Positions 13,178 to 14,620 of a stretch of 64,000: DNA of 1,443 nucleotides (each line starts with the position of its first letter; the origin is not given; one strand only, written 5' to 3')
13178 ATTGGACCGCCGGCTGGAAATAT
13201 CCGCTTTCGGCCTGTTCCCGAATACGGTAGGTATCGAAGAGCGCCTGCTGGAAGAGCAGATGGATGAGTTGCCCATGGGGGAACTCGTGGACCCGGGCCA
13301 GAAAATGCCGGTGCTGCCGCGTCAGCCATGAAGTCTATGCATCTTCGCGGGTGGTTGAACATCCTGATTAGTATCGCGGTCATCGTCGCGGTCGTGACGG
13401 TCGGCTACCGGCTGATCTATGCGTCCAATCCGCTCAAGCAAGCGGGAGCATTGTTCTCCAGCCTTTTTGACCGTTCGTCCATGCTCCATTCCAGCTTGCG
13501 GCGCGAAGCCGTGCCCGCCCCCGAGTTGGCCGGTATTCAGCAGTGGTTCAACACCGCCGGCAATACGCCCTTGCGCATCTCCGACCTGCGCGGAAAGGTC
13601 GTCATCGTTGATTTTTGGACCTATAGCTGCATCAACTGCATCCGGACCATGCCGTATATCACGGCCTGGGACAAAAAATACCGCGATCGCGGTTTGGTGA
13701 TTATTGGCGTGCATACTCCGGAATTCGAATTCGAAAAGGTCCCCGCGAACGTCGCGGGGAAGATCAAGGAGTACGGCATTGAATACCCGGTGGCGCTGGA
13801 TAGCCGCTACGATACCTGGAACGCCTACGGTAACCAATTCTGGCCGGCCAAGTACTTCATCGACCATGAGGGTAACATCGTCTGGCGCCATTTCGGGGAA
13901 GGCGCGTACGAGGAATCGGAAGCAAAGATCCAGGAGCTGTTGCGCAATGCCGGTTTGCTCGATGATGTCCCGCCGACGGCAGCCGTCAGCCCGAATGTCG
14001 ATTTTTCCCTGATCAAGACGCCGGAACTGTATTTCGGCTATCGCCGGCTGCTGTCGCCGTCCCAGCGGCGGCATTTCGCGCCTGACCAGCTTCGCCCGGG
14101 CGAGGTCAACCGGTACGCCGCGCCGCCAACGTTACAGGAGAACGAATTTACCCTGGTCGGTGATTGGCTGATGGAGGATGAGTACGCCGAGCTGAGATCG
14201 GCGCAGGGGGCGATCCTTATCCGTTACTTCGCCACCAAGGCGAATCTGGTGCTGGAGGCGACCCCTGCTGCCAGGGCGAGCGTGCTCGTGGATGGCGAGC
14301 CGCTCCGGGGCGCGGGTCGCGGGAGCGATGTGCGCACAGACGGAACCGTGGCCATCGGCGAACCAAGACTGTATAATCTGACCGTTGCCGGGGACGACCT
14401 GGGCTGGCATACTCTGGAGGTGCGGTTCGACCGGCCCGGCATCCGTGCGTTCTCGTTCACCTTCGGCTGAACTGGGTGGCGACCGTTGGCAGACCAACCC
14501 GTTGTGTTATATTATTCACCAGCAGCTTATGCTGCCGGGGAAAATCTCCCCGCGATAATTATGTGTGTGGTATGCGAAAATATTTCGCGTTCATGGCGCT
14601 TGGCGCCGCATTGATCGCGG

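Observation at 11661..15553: Extracytoplasmic thiol-redox cluster ending in an orphan CuA-centre lipoprotein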

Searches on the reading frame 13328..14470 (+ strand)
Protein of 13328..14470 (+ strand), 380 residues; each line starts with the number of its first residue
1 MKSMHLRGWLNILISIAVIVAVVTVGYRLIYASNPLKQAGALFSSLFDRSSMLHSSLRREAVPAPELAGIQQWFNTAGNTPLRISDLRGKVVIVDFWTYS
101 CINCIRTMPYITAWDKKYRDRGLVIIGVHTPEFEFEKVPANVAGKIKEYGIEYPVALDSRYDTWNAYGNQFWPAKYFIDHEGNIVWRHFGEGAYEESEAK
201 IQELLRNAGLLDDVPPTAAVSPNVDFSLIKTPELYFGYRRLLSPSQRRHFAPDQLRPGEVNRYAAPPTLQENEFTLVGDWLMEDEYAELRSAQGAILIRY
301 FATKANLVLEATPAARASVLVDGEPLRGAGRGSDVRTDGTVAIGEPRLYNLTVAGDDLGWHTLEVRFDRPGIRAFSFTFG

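Call 3: search_protein_families(library=pfam, proteins=[window:13328-14470:+], max_evalue=0.01)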
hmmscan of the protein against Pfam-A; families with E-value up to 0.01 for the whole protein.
window:13328-14470:+ (380 aa): 4 families
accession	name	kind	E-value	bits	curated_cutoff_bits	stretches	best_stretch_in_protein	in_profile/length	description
PF17991.7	Thioredoxin_10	-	1.7e-31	110.2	27.1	1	231-380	1-142/142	Thioredoxin like C-terminal domain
PF00578.27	AhpC-TSA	-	1.5e-13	51.2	26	1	77-186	13-123/124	AhpC/TSA family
PF08534.16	Redoxin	-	2.6e-13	50.4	26.6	1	77-198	16-143/148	Redoxin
PF13905.12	Thioredoxin_8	-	6.4e-07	30.1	27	1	89-184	1-94/94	Thioredoxin-like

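Call 39: search_solved_structures(query=window:13328-14470:+, max_evalue=0.001, show_alignments=1)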
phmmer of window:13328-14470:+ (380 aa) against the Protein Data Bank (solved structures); distinct sequences matched with E-value up to 0.001: 32.
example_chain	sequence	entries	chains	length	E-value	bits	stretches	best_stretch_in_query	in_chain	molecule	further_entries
2hyx_A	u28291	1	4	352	4.6e-63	216.8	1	62-380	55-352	Protein dipZ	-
5cyy_A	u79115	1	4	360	5e-63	216.7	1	62-380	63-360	Protein DipZ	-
7djj_A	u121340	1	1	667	3.9e-24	88.7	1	61-232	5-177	Protein SUPPRESSOR OF QUENCHING 1, chloroplastic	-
7djk_A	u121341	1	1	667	4.8e-22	81.8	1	61-232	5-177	Protein SUPPRESSOR OF QUENCHING 1, chloroplastic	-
6gc1_A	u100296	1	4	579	1.7e-21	80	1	63-194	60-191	NHL repeat-containing protein 2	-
2b5x_A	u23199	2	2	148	1.9e-15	60.1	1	62-193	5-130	YkuV protein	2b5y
4nmu_A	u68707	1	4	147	9.7e-15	57.7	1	81-202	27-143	Thiol-disulfide oxidoreductase ResA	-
3eyt_A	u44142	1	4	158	6.3e-14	55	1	61-205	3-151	uncharacterized protein SPOA0173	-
2l5o_A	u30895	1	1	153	7.8e-13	51.4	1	84-207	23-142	Putative thioredoxin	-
3c73_A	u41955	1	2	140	6.5e-12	48.4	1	81-186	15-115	Thiol-disulfide oxidoreductase resA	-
3c71_A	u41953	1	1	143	6.8e-12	48.3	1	81-186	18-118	Thiol-disulfide oxidoreductase resA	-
2h1b_A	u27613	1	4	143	1.8e-11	47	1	81-186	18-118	Thiol-disulfide oxidoreductase resA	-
1st9_A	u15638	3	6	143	1.8e-11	47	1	81-186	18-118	Thiol-disulfide oxidoreductase resA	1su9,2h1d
2f9s_A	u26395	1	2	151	2.1e-11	46.8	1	81-186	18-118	Thiol-disulfide oxidoreductase resA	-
3gl3_A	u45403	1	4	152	1.1e-10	44.3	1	81-206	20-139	Putative Thiol:disulfide interchange protein DsbE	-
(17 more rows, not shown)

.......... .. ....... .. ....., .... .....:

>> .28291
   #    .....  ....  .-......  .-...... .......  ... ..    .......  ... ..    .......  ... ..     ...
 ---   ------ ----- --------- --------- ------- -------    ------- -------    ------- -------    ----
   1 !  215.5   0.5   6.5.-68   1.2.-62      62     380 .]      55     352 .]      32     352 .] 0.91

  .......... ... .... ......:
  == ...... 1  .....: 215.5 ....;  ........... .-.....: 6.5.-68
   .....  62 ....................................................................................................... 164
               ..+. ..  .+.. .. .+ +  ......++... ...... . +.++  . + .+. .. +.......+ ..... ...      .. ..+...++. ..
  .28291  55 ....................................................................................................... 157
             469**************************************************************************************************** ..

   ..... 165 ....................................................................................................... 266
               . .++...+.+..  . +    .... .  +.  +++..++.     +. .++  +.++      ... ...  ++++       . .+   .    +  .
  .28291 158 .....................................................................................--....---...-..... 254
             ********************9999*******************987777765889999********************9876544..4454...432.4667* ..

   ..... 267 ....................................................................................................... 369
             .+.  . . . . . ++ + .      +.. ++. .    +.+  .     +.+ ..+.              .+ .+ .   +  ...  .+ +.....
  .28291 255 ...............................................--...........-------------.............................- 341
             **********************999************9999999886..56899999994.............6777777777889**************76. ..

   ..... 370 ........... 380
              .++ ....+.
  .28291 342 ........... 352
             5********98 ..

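Call 63: search_protein_families(library=ncbifam, proteins=[window:13328-14470:+], max_evalue=0.01)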
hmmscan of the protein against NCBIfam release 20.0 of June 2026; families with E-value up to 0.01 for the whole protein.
window:13328-14470:+ (380 aa): 8 families
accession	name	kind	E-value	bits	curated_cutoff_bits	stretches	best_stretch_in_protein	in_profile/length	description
NF002854.0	PRK03147.1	subfamily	1.3e-19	70.8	170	1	81-198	54-166/176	thiol-disulfide oxidoreductase ResA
NF041202.1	StoA_CxxC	exception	5e-08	33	210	1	88-190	51-150/163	endospore biogenesis thiol-disulfide oxidoreductase StoA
NF047696.1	ThlDiSintTplARhiz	equivalog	2.1e-06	27.7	230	1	74-130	82-138/219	thiol:disulfide interchange protein TlpA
NF047697.1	ThioredTrxAClost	equivalog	1e-05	25.7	140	1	90-121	18-49/105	thioredoxin TrxA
NF041054.1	WAxxUGC_long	equivalog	2.9e-05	23.5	300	1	77-218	92-222/354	ResA-like WAxxUGC motif-containing protein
NF010625.0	PRK14018.1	equivalog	0.00019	20.1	522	1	88-192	55-160/521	bifunctional peptide-methionine (S)-S-oxide reductase MsrA/peptide-methionine (R)-S-oxide reductase MsrB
TIGR00385.1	dsbE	subfamily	0.00052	19.7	123.15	1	53-197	31-163/173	DsbE family thiol:disulfide interchange protein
NF033782.1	lipoprot_Omp28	subfamily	0.00088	18.6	150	1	87-138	36-87/264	Omp28 family outer membrane lipoprotein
